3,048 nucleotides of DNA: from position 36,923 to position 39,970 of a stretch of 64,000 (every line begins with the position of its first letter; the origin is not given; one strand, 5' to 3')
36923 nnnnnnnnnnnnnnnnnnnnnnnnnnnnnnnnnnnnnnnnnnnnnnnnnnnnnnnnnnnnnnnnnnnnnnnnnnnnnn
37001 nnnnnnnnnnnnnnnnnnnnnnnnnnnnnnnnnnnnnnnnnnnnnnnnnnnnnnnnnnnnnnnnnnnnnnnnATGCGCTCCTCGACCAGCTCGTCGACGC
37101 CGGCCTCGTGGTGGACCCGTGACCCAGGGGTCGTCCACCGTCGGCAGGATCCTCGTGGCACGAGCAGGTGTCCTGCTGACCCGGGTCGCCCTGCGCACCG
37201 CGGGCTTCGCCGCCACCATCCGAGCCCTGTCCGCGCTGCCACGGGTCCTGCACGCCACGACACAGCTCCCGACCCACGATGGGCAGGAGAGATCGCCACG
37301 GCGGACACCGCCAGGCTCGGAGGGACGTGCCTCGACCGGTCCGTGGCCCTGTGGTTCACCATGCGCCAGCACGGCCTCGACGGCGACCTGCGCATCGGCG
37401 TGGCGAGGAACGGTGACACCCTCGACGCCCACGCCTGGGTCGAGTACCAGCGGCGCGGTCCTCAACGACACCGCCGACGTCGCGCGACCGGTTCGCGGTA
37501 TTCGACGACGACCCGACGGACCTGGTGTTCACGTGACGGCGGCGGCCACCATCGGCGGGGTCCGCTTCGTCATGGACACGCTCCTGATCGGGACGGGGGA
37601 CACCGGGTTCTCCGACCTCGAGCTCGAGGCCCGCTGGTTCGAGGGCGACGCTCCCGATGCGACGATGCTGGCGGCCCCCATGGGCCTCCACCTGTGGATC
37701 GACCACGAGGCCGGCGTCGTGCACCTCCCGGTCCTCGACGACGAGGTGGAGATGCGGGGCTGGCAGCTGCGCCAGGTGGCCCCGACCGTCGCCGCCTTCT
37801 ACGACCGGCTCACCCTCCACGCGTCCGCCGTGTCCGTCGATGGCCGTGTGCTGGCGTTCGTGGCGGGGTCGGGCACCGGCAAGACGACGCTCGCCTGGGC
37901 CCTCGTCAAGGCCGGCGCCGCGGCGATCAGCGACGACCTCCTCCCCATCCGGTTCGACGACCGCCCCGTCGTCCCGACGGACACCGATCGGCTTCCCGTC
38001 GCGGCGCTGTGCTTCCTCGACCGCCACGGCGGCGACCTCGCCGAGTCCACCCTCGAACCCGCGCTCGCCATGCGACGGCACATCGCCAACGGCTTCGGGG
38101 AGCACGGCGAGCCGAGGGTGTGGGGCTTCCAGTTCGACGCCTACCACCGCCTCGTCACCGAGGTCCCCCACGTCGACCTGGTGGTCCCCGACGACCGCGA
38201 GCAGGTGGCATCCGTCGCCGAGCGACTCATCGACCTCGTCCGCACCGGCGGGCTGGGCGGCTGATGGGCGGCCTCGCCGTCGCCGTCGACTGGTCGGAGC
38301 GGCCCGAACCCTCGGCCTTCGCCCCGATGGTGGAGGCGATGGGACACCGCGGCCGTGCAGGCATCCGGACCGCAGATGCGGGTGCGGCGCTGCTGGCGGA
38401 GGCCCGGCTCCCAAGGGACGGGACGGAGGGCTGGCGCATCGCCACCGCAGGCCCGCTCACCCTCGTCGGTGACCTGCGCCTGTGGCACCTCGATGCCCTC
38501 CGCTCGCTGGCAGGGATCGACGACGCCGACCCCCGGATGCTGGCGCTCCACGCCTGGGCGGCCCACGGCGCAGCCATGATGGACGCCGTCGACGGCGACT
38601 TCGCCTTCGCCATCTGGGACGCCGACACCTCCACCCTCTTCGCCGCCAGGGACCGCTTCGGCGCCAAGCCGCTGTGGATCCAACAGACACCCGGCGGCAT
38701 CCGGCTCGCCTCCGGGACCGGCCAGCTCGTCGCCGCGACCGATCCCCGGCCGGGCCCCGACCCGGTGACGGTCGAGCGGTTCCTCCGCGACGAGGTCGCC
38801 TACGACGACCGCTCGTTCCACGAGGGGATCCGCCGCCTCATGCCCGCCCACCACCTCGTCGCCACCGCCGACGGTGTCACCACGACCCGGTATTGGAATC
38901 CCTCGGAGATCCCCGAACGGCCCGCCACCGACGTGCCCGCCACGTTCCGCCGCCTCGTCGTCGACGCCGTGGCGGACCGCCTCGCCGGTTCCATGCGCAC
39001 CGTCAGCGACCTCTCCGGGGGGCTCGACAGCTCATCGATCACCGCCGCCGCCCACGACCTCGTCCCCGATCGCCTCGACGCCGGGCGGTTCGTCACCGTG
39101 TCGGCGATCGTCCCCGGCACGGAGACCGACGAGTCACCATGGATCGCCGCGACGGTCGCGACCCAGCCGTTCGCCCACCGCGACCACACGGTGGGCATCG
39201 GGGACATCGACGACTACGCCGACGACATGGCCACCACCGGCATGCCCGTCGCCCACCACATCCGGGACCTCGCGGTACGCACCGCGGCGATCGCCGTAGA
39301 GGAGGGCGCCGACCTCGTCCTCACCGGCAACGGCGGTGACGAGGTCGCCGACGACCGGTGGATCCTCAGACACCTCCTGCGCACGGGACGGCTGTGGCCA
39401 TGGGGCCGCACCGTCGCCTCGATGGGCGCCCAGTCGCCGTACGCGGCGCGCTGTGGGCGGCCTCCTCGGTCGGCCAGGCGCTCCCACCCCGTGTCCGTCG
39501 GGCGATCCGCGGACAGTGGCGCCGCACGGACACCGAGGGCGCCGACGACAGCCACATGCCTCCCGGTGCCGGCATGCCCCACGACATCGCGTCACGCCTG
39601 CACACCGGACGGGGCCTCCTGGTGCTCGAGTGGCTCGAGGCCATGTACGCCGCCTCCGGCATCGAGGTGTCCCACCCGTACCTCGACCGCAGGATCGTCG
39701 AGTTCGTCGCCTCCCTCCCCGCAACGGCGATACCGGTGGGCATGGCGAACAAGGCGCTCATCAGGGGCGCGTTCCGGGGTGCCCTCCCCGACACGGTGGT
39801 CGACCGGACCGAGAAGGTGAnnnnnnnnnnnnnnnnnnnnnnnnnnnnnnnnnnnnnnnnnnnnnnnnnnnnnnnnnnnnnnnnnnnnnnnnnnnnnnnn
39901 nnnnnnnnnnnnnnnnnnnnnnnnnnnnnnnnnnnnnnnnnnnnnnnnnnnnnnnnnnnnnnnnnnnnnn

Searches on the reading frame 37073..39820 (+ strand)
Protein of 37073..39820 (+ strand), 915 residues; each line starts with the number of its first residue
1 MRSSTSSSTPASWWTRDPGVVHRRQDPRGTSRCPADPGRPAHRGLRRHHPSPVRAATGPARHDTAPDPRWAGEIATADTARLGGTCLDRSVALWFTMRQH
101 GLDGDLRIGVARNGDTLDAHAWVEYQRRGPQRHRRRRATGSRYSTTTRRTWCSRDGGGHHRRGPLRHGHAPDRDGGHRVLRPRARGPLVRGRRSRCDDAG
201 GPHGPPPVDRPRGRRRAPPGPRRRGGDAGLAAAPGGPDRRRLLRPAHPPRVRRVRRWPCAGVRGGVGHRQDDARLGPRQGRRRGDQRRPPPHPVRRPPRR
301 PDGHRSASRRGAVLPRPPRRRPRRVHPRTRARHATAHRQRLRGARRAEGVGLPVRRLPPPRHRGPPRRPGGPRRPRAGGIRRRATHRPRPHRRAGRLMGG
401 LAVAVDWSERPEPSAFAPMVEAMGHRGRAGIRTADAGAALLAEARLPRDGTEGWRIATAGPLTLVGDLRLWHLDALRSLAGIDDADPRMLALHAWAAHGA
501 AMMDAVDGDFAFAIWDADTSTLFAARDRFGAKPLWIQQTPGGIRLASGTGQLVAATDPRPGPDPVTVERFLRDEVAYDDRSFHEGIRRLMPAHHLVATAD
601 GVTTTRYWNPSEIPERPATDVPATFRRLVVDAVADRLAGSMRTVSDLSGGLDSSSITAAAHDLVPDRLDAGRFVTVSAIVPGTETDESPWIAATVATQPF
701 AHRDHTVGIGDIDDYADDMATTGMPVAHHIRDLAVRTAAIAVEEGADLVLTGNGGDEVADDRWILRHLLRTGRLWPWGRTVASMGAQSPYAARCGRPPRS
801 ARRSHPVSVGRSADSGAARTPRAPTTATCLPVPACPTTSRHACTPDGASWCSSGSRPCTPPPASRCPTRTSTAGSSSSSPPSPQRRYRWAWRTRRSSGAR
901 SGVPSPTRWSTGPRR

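Call 8: search_protein_families(library=pfam, proteins=[window:37073-39820:+], max_evalue=0.01)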
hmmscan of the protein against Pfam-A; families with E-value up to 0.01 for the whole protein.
window:37073-39820:+ (915 aa): 5 families
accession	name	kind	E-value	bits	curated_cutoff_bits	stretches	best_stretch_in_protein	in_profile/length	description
PF00733.27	Asn_synthase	-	5e-15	56.4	21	1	625-777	2-150/354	Asparagine synthase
PF13537.11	GATase_7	-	1.6e-13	51.2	25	1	491-552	58-121/123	Glutamine amidotransferase domain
PF13471.12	Transglut_core3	-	1.2e-11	44.9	26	1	46-128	21-100/117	Transglutaminase-like superfamily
PF13522.11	GATase_6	-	5.6e-09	36.5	27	1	492-547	74-129/130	Glutamine amidotransferase domain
PF12481.13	DUF3700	-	0.006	16.5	27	1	502-541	125-164/228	Aluminium induced protein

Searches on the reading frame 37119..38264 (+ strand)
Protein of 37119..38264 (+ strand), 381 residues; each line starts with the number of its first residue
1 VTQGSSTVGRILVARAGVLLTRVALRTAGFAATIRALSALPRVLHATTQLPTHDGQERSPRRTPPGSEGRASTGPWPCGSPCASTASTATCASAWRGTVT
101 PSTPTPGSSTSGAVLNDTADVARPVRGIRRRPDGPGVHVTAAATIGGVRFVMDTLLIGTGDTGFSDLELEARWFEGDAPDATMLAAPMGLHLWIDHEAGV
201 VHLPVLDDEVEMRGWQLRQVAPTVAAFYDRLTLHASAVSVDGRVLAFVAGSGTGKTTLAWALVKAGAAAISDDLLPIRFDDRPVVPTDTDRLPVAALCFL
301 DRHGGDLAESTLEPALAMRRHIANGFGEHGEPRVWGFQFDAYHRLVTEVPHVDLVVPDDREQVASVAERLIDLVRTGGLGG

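Call 8: search_protein_families(library=pfam, proteins=[window:37119-38264:+], max_evalue=0.01)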
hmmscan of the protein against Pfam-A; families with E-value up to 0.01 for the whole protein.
window:37119-38264:+ (381 aa): 1 family
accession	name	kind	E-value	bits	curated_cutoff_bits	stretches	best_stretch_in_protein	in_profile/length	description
PF07475.17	Hpr_kinase_C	-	0.01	15.9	33.3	0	230-278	6-54/171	HPr Serine kinase C-terminal domain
